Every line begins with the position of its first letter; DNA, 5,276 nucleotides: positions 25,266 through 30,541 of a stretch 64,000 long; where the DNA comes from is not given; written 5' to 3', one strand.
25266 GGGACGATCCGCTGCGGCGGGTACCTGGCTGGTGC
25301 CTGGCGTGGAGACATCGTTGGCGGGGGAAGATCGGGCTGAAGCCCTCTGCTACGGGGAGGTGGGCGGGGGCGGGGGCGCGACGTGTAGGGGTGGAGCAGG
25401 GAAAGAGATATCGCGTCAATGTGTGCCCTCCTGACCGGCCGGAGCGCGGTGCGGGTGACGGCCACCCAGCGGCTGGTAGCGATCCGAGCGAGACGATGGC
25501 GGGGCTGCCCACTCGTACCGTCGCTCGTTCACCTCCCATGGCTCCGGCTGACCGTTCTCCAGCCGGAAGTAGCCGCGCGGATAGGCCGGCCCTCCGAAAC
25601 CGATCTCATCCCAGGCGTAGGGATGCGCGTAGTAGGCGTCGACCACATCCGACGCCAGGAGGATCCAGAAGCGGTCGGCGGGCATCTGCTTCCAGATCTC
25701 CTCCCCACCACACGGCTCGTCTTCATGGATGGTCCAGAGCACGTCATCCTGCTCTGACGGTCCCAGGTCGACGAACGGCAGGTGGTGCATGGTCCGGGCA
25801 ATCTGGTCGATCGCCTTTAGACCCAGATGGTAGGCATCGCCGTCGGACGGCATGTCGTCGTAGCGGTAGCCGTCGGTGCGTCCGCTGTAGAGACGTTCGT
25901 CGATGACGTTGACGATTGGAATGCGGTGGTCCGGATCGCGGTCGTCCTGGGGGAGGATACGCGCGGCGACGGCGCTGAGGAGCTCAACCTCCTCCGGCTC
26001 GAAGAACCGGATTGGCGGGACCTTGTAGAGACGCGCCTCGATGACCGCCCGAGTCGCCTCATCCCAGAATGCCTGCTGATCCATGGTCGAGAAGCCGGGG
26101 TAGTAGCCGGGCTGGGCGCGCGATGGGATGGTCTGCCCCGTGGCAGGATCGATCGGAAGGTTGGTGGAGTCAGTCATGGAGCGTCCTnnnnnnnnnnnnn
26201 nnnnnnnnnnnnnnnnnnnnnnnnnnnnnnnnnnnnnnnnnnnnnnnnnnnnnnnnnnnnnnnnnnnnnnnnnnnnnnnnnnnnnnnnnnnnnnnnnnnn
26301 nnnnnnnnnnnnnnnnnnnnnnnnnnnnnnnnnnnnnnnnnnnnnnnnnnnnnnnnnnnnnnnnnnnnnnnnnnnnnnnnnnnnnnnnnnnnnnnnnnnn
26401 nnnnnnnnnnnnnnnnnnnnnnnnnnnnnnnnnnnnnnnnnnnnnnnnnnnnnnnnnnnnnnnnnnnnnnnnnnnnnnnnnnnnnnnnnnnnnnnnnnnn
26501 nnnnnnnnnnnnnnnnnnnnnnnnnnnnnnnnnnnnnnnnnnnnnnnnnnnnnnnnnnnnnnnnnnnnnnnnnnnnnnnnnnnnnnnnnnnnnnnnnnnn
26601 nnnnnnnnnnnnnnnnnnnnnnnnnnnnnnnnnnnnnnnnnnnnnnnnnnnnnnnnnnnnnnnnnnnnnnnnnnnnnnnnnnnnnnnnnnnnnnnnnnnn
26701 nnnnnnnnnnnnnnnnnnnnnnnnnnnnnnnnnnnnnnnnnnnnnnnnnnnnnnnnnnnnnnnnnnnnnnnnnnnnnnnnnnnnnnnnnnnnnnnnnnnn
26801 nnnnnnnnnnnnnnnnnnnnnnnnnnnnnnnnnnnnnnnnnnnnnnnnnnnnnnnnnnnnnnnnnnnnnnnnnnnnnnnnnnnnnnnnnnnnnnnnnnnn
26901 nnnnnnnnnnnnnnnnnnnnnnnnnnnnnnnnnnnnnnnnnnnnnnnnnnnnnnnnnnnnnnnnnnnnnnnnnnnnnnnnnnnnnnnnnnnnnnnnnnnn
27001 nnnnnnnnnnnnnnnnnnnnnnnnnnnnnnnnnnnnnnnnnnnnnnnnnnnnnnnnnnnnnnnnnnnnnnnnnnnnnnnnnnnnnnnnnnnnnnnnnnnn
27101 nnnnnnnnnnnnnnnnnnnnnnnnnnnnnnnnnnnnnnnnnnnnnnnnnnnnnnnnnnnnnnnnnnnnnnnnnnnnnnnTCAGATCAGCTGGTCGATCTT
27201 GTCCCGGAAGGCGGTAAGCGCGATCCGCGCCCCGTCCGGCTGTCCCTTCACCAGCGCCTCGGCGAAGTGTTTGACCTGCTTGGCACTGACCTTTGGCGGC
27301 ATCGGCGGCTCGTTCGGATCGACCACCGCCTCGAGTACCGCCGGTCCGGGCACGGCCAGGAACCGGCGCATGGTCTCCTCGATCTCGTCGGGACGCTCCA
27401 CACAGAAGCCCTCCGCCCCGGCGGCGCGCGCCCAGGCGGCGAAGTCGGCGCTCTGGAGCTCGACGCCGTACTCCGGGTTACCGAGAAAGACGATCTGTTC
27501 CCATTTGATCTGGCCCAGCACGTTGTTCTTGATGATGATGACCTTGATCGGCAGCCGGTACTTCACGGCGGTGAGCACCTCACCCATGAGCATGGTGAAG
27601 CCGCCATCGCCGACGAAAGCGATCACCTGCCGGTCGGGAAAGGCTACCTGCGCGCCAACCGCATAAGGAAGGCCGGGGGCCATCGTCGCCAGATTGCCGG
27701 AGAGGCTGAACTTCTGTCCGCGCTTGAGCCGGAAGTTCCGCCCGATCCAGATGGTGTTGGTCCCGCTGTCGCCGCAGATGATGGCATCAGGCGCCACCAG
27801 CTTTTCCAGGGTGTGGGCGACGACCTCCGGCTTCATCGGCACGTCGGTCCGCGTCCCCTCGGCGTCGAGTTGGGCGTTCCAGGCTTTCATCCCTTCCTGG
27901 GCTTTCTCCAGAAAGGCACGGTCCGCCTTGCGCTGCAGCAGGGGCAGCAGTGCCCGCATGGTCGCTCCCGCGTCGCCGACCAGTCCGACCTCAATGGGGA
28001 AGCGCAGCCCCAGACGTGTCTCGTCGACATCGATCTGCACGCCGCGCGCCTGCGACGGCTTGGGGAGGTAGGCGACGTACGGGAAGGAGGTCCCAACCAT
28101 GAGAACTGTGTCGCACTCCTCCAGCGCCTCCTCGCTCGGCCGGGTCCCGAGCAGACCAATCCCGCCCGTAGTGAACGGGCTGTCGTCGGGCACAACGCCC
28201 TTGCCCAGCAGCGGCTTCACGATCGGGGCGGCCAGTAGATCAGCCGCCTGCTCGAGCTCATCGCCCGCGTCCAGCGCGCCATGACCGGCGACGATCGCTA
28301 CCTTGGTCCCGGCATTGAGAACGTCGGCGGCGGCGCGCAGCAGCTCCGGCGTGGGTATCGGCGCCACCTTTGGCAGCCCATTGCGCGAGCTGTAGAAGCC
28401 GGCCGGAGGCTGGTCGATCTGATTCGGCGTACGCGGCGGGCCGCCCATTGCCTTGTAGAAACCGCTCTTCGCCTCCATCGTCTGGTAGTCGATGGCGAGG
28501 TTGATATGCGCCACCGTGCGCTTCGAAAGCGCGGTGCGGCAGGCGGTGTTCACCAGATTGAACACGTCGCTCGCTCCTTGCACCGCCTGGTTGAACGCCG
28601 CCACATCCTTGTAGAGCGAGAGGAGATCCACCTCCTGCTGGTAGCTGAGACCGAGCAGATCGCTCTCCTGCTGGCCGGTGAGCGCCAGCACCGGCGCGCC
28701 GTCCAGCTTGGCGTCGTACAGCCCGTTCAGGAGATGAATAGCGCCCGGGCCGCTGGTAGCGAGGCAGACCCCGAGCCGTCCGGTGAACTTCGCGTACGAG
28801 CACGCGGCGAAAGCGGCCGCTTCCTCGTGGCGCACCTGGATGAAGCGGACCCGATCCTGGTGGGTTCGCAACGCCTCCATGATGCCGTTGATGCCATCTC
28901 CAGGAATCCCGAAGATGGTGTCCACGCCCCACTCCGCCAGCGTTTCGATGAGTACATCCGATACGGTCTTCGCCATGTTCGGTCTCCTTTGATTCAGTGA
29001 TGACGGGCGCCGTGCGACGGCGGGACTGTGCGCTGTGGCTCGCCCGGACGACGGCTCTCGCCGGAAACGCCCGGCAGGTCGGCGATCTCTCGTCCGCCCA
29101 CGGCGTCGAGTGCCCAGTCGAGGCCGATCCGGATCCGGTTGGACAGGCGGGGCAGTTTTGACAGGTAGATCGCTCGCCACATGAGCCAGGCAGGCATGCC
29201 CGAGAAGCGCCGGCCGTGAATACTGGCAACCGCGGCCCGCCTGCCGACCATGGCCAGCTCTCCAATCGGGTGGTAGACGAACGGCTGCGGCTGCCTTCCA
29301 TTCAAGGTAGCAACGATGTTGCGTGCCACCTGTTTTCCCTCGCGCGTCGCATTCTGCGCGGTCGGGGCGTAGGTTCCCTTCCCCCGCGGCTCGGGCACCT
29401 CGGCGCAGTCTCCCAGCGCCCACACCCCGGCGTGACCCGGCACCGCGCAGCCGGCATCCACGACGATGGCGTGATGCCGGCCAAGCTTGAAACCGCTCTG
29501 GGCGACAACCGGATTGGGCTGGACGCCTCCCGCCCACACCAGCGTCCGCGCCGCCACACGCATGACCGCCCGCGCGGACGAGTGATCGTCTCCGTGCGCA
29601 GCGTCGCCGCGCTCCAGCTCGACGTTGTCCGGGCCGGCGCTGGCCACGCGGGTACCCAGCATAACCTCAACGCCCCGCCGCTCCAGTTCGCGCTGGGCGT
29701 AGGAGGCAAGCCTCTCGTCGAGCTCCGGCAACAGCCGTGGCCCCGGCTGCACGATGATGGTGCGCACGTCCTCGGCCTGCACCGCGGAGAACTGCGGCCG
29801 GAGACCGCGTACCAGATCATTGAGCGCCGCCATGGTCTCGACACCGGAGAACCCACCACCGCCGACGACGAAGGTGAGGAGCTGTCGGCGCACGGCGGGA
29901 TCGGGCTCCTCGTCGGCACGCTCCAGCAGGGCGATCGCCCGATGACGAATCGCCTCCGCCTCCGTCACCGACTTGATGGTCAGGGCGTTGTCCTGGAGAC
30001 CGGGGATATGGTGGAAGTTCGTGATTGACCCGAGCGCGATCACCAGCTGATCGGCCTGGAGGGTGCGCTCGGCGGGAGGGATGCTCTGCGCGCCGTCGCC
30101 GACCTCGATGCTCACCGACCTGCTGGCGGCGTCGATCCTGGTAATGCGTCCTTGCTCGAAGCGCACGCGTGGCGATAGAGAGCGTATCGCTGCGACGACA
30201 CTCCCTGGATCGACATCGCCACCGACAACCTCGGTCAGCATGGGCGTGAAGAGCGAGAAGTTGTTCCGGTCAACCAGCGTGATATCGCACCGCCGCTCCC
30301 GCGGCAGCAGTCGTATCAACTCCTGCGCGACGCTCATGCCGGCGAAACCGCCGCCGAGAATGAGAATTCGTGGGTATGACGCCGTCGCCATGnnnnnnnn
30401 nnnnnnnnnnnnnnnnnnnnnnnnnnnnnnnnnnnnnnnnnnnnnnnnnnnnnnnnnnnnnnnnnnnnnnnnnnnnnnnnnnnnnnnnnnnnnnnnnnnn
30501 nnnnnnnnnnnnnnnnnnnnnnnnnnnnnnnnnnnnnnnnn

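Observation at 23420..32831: Six-gene operon stacking three quinone-linked flavoprotein dehydrogenases, a glycosidase-like protein and an uncharacterised membrane protein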

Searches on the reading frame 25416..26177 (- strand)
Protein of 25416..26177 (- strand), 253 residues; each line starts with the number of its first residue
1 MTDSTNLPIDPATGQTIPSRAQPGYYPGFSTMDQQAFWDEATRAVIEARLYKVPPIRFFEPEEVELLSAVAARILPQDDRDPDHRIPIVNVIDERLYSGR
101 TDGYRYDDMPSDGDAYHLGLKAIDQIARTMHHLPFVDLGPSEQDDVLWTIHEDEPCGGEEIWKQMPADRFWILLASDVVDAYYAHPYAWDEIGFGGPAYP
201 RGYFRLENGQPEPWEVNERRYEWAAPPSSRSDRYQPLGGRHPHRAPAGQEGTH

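Call 4: search_protein_families(library=pfam, proteins=[window:25416-26177:-], max_evalue=0.01)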
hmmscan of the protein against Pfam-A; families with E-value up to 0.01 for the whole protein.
window:25416-26177:- (253 aa): 1 family
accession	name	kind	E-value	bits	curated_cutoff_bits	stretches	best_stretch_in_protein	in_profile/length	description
PF13618.11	Gluconate_2-dh3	-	4.7e-24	85.7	23.4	1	61-196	1-135/135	Gluconate 2-dehydrogenase subunit 3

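Call 6: search_protein_families(library=ncbifam, proteins=[window:25416-26177:-], max_evalue=0.01)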
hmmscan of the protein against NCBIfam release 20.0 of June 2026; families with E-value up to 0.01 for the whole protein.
window:25416-26177:- (253 aa): 0 families

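Call 22: search_solved_structures(query=window:25416-26177:-, max_evalue=1, show_alignments=1)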
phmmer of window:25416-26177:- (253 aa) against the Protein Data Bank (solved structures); distinct sequences matched with E-value up to 1: 4.
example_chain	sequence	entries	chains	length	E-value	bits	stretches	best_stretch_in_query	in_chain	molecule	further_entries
6amu_E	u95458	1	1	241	0.92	12.3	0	14-84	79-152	DMF5 TCR beta chain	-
3qdg_E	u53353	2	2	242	0.92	12.3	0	14-84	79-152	DMF5 beta chain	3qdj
3qeu_E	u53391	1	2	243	0.93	12.3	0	14-84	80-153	DMF5 beta chain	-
6am5_E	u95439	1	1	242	0.97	12.2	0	14-84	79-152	DMF5 TCR beta chain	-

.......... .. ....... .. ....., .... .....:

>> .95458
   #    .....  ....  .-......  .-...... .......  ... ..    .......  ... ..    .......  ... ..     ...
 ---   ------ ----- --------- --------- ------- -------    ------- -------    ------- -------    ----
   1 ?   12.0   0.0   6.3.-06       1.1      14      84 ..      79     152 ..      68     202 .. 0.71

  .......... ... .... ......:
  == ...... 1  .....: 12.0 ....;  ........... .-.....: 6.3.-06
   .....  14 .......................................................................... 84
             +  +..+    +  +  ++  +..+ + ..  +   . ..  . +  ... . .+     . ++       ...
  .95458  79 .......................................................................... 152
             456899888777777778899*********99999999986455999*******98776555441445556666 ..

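Call 60: find_related_loci(query=window:25416-26177:-, collection=metagenome_contigs, flank=6000)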
Query window:25416-26177:- (253 aa) in metagenome_contigs; peptide patterns used: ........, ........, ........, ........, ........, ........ (x = any residue, [..] = any of these).
277 stretches matched a pattern; 206 encode a relative of the query (tblastn E <= 1e-3); the best 80 are kept; 80 distinct loci.
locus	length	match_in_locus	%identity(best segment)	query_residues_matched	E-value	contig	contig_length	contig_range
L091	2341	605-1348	74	6-253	9e-137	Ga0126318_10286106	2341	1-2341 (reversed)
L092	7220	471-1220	73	4-253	8e-127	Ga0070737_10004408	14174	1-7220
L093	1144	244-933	75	24-253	2e-129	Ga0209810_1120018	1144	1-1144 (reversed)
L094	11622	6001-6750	67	4-253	1e-115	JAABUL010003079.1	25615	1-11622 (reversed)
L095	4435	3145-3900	65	2-253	5e-116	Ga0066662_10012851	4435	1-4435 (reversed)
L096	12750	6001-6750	66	4-253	9e-111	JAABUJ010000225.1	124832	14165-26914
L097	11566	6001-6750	66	4-253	3e-110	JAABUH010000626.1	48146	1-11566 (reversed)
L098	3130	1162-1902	66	4-251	8e-111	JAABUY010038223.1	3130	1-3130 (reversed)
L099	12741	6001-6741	66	4-251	8e-108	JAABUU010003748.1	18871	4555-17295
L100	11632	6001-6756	64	2-253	2e-107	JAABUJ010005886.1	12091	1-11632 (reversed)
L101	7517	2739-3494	63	3-253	1e-107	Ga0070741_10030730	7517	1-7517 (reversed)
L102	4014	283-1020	63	8-253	9e-109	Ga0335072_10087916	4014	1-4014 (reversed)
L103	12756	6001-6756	62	3-253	1e-107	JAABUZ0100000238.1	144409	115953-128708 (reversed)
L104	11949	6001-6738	64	8-253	5e-107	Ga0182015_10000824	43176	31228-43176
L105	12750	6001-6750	64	3-253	5e-107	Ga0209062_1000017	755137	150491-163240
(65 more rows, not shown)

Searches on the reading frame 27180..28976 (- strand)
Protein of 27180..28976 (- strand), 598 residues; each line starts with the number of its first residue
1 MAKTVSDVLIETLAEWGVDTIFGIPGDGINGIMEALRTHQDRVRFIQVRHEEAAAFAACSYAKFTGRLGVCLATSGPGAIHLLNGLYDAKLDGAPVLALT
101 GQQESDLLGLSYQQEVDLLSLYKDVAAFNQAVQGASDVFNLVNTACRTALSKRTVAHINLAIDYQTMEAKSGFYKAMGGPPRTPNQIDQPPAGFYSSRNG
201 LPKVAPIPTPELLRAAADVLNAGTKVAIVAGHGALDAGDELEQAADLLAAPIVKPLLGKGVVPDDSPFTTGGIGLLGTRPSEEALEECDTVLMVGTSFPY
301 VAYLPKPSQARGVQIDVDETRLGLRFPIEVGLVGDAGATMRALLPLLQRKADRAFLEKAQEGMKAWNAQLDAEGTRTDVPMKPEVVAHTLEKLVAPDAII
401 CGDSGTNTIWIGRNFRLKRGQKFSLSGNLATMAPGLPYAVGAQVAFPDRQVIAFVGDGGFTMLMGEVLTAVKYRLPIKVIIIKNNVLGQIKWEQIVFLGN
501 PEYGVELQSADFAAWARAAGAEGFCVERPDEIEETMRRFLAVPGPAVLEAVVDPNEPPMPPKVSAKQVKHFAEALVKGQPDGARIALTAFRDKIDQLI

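Call 4: search_protein_families(library=pfam, proteins=[window:27180-28976:-], max_evalue=0.01)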
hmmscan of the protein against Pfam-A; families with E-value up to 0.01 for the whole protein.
window:27180-28976:- (598 aa): 4 families
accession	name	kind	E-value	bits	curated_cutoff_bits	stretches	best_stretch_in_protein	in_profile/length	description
PF02775.26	TPP_enzyme_C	-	4.8e-39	134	21.9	1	403-549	1-150/151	Thiamine pyrophosphate enzyme, C-terminal TPP binding domain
PF02776.23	TPP_enzyme_N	-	2.6e-37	127.7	26.8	1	4-120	2-118/119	Thiamine pyrophosphate enzyme, N-terminal TPP binding domain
PF00205.28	TPP_enzyme_M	-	1.5e-30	106.1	30.4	1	214-343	2-137/137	Thiamine pyrophosphate enzyme, central domain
PF01855.24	POR_N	-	9.7e-06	25.9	27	1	38-156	32-149/231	Pyruvate flavodoxin/ferredoxin oxidoreductase, thiamine diP-bdg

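Call 6: search_protein_families(library=ncbifam, proteins=[window:27180-28976:-], max_evalue=0.01)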
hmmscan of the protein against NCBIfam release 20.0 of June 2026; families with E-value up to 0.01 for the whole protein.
window:27180-28976:- (598 aa): 55 families (the best 25 are shown)
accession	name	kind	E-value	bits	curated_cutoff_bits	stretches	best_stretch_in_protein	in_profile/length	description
NF006129.0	PRK08273.1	equivalog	5e-191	635.9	724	1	1-596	1-589/598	thiamine pyrophosphate-requiring protein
NF006377.0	PRK08611.1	equivalog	3.2e-173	577.4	742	2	206-578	186-555/576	pyruvate oxidase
NF005040.0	PRK06457.1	equivalog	8.3e-152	506.3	788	2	214-576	186-542/549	pyruvate dehydrogenase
NF006591.0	PRK09124.1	equivalog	4.7e-135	451.1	792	1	1-575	1-552/574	ubiquinone-dependent pyruvate dehydrogenase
NF005114.0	PRK06546.1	equivalog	2.4e-132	442.4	893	1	1-577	1-554/578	pyruvate dehydrogenase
TIGR02720.1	pyruv_oxi_spxB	equivalog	7.6e-117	391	637.85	1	6-538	2-514/575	pyruvate oxidase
TIGR00118.1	acolac_lg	equivalog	7e-95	318.6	538.35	1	6-567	4-549/557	biosynthetic-type acetolactate synthase large subunit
NF004919.0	PRK06276.1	equivalog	9.8e-95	318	866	1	6-557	4-543/582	acetolactate synthase large subunit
NF006187.0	PRK08322.1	equivalog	3.2e-93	313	509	1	4-554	3-530/548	acetolactate synthase large subunit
NF004710.0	PRK06048.1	equivalog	1.2e-88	298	976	1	4-560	9-545/561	acetolactate synthase large subunit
NF006524.0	PRK08978.1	equivalog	1.7e-79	267.6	738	1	6-557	4-529/548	acetolactate synthase 2 catalytic subunit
NF005860.0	PRK07789.1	equivalog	1.6e-77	261.3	881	1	5-553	36-579/615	acetolactate synthase large subunit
NF005824.0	PRK07710.1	equivalog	1.5e-76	258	976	1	4-568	18-564/573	acetolactate synthase large subunit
NF006122.0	PRK08266.1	subfamily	9.8e-76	255.3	571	2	201-556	183-528/543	hypothetical protein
NF006016.1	PRK08155.1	equivalog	1.2e-75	255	870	1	4-559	4-541/554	acetolactate synthase large subunit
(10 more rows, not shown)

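Call 49: search_solved_structures(query=window:27180-28976:-, max_evalue=1e-40)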
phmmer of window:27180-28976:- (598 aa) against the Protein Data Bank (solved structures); distinct sequences matched with E-value up to 1e-40: 44.
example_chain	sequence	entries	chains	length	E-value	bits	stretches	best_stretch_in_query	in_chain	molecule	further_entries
3ey9_A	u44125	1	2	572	7.8e-100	338.2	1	1-577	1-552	Pyruvate dehydrogenase [cytochrome]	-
3eya_A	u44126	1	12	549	2.9e-99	336.3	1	1-572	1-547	Pyruvate dehydrogenase [cytochrome]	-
9ev3_A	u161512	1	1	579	7.2e-93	315.2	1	1-577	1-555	Thiamine pyrophosphate-requiring enzymes [acetolactate synthase, pyruvate dehydrogenase (C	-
9ev4_A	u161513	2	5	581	7.6e-93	315.1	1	1-577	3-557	Thiamine pyrophosphate-requiring enzymes [acetolactate synthase, pyruvate dehydrogenase (C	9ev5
9ev6_A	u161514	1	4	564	1.1e-92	314.6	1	1-576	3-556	Thiamine pyrophosphate-requiring enzymes [acetolactate synthase, pyruvate dehydrogenase (C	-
1pox_A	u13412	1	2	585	2.3e-86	293.7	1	9-561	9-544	PYRUVATE OXIDASE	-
2ez4_A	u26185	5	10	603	2.8e-86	293.4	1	8-561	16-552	Pyruvate oxidase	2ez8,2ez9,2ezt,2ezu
1pow_A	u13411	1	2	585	3.4e-86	293.2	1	9-561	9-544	PYRUVATE OXIDASE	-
4fee_A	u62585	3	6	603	3.8e-86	293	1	8-561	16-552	Pyruvate oxidase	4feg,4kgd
1y9d_A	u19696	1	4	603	7.3e-86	292.1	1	8-561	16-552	Pyruvate oxidase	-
6haf_A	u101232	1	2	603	1e-85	291.6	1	8-561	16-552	Pyruvate oxidase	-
1v5f_A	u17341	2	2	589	8e-75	255.6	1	9-583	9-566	Pyruvate oxidase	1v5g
1v5e_A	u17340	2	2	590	8.1e-75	255.6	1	9-583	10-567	Pyruvate oxidase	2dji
7tzz_A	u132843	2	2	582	3e-61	210.8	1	6-560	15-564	Acetolactate synthase, chloroplastic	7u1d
6u9h_A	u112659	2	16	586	3e-61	210.8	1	6-560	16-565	Acetolactate synthase, chloroplastic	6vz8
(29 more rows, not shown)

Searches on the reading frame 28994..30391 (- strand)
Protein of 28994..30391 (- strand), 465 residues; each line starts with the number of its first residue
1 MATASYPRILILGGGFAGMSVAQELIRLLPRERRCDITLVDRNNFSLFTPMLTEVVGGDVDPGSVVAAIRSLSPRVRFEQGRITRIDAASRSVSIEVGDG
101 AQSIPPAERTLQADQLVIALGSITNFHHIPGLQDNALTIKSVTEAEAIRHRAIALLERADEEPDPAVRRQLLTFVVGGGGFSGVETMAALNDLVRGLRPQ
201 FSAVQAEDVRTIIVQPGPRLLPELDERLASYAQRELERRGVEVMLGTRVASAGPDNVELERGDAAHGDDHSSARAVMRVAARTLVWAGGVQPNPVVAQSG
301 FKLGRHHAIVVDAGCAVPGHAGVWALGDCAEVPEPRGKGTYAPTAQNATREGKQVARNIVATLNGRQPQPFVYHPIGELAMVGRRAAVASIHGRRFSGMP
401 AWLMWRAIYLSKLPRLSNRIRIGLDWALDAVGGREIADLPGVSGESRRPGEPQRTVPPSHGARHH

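Call 4: search_protein_families(library=pfam, proteins=[window:28994-30391:-], max_evalue=0.01)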
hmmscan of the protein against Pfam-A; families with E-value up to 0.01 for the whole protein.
window:28994-30391:- (465 aa): 6 families
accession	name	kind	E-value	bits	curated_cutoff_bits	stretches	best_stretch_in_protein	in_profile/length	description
PF07992.20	Pyr_redox_2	-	2.3e-46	159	26.1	1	8-352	2-291/291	Pyridine nucleotide-disulphide oxidoreductase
PF00070.33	Pyr_redox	-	1.7e-12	48.1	22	1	175-254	3-68/82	Pyridine nucleotide-disulphide oxidoreductase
PF22366.1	NDH2_C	-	6.9e-09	36.2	27.7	1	377-434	3-61/62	NDH2 C-terminal domain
PF01266.30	DAO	-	2.7e-06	27.6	27.9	1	8-43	1-31/353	FAD dependent oxidoreductase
PF13454.12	NAD_binding_9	-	5.7e-06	26.8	21.8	1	11-45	2-35/155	FAD-NAD(P)-binding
PF13450.12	NAD_binding_8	-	0.005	17.5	21.9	0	11-44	1-29/68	NAD(P)-binding Rossmann-like domain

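Call 6: search_protein_families(library=ncbifam, proteins=[window:28994-30391:-], max_evalue=0.01)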
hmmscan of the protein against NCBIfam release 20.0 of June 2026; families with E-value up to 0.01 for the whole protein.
window:28994-30391:- (465 aa): 17 families
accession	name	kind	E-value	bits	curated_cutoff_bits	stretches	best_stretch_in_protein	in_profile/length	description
TIGR03169.1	Nterm_to_SelD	hypoth_equivalog_domain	7.9e-24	84.7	310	1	10-403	3-352/365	pyridine nucleotide-disulfide oxidoreductase family protein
TIGR04369.1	fusion_not_SelD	hypoth_equivalog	7.5e-12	44.2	700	2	13-192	3-163/701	oxidoreductase/SelD-related fusion protein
NF007123.0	PRK09564.1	equivalog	5.3e-11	41.8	458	1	8-360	2-315/444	CoA-disulfide reductase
TIGR03385.1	CoA_CoA_reduc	equivalog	5.6e-11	41.9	578.8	1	8-360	1-314/439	CoA-disulfide reductase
TIGR02374.1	nitri_red_nirB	equivalog_domain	5.8e-10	38.2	578.35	1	101-346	85-293/794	nitrite reductase large subunit NirB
TIGR01350.1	lipoamide_DH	equivalog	1.6e-09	37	408.8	1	209-389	194-362/461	dihydrolipoyl dehydrogenase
NF049943.1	SQR_III_seleno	exception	2.2e-09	36.7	525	1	8-135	2-119/406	type III sulfide quinone reductase, selenoprotein subtype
TIGR02053.1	MerA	equivalog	9.4e-09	34.7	454.45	1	209-364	191-333/465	mercury(II) reductase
NF042949.2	3PPDioc_HcaD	equivalog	6e-08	31.8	450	1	110-363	96-309/386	3-phenylpropionate/cinnamic acid dioxygenase ferredoxin--NAD(+) reductase subunit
NF003437.0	PRK04965.1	equivalog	6.9e-08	31.9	392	1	8-332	4-277/378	NADH:flavorubredoxin reductase NorW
NF009410.0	PRK12771.1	subfamily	6.2e-06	25.1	516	0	240-375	320-457/566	NAD(P)-binding protein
NF004990.0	PRK06370.1-1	equivalog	1e-05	24.4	842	1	210-348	195-322/459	FAD-containing oxidoreductase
NF004943.0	PRK06292.2-1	equivalog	1.6e-05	23.9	432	1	164-330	164-308/456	dihydrolipoyl dehydrogenase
NF004992.0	PRK06370.1-4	equivalog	0.00013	20.6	629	1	212-347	197-321/459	FAD-containing oxidoreductase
NF005884.0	PRK07846.1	equivalog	0.003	16.3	501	0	208-330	191-304/454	mycothione reductase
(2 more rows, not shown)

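Call 51: search_solved_structures(query=window:28994-30391:-, max_evalue=1e-20)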
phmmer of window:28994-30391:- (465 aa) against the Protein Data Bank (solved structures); distinct sequences matched with E-value up to 1e-20: 12.
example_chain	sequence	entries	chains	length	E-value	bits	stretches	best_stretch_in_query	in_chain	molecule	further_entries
4nwz_A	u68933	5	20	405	1.5e-47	165.9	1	5-404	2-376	FAD-dependent pyridine nucleotide-disulfide oxidoreductase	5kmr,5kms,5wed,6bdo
5kmq_A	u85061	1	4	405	2e-47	165.6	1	5-403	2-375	FAD-dependent pyridine nucleotide-disulfide oxidoreductase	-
5kmp_A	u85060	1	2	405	1.9e-46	162.3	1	5-404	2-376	FAD-dependent pyridine nucleotide-disulfide oxidoreductase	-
9mqy_A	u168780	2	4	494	2.1e-43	152.3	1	6-429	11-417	NADH:ubiquinone reductase (non-electrogenic)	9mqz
9pxk_C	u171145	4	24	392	1.1e-40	143.3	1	8-411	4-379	NADH dehydrogenase-like protein YjlD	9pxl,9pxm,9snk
5na1_A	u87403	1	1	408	5.8e-37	131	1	7-408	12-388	NADH dehydrogenase-like protein SAOUHSC_00878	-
5na4_A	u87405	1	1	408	2.9e-36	128.8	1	7-408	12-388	NADH dehydrogenase-like protein SAOUHSC_00878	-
4g9k_A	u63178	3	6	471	6.8e-33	117.6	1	6-428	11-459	Rotenone-insensitive NADH-ubiquinone oxidoreductase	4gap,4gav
5yjw_A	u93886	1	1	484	7.8e-33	117.4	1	6-428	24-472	Rotenone-insensitive NADH-ubiquinone oxidoreductase, mitochondrial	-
5yjy_A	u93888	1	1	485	7.9e-33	117.4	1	6-428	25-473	Rotenone-insensitive NADH-ubiquinone oxidoreductase, mitochondrial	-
5yjx_A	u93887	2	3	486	7.9e-33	117.4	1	6-428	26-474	Rotenone-insensitive NADH-ubiquinone oxidoreductase, mitochondrial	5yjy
4g6g_A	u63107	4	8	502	9.3e-33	117.2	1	6-428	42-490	Rotenone-insensitive NADH-ubiquinone oxidoreductase, mitochondrial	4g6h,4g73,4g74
